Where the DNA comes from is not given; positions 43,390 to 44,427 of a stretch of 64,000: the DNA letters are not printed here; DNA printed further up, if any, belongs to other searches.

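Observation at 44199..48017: Two paralogous SET-domain proteins bracket a multi-TM histidine kinase, next to a receiver-only regulator and a TMEM175-type channel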

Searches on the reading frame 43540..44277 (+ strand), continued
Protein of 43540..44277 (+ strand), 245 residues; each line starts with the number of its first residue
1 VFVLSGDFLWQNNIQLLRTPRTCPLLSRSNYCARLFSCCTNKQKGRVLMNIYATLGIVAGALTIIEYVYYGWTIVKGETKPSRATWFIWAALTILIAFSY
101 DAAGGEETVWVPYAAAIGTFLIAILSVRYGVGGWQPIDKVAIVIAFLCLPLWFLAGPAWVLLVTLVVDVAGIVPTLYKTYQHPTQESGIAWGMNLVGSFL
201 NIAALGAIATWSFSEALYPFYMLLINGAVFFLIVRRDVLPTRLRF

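Call 75: search_solved_structures(query=A5, max_evalue=10, show_alignments=2)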
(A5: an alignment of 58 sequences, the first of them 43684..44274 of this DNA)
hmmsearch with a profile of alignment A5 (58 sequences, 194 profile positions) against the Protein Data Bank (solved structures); distinct sequences matched with E-value up to 10: 1.
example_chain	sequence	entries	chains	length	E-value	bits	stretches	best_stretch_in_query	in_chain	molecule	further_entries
4rng_A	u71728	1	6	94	0.00015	24.5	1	3-86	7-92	MtN3/saliva family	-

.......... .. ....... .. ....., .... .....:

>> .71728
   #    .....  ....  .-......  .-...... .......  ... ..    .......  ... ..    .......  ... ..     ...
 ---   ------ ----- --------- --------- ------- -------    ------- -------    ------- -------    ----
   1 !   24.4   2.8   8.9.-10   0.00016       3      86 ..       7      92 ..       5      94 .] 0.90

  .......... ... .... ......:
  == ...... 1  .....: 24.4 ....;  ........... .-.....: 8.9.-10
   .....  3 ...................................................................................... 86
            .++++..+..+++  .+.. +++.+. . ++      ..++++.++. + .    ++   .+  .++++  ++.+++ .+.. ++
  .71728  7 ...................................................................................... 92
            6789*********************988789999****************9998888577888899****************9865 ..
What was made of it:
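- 43684..44277 (+): TM197: a 197-aa membrane protein with seven predicted helices, SWEET/PQ-loop-like (3+1+3). It is the conserved third member of the module and converges on SET1 with a 79-nt overlap. A 58-sequence family profile hits the SemiSWEET structure 4RNG at E = 1.5e-4 (call 75).
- Closest known: SemiSWEET / SWEET / PQ-loop proteins. Same: TM197's first three helices match the SemiSWEET 4RNG (call 75).
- Tried and rejected: Only the larger 58-sequence profile reached SemiSWEET (call 75).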

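Call 83: search_protein_families(library=padloc, proteins=[window:43684-44274:+], max_evalue=0.001)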
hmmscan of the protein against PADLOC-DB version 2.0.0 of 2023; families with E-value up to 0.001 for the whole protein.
window:43684-44274:+ (197 aa): 0 families

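Call 90: list_cluster_members(proteins=[P0436, P0439, P0317, P0327, P0323])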
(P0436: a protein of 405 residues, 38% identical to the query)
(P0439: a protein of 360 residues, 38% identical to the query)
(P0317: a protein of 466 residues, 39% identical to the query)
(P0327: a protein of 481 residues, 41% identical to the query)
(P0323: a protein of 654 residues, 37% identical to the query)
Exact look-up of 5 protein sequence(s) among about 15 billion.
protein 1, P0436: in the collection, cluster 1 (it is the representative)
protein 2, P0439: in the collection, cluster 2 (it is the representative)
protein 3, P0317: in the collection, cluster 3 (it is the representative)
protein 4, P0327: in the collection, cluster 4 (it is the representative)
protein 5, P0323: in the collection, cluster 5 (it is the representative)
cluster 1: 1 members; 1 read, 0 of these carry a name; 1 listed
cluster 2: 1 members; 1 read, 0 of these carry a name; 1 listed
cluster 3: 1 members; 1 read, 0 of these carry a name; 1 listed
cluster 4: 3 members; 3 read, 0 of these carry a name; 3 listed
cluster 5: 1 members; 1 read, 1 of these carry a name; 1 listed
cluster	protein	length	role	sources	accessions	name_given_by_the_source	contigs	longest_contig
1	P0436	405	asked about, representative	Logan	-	-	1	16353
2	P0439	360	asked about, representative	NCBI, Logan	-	-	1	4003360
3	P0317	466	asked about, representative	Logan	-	-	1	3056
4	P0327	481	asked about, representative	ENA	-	-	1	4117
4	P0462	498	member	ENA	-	-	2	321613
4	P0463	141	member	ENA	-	-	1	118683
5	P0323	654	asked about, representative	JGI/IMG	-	hypothetical protein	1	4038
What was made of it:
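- Each fusion is seen once (call 90).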
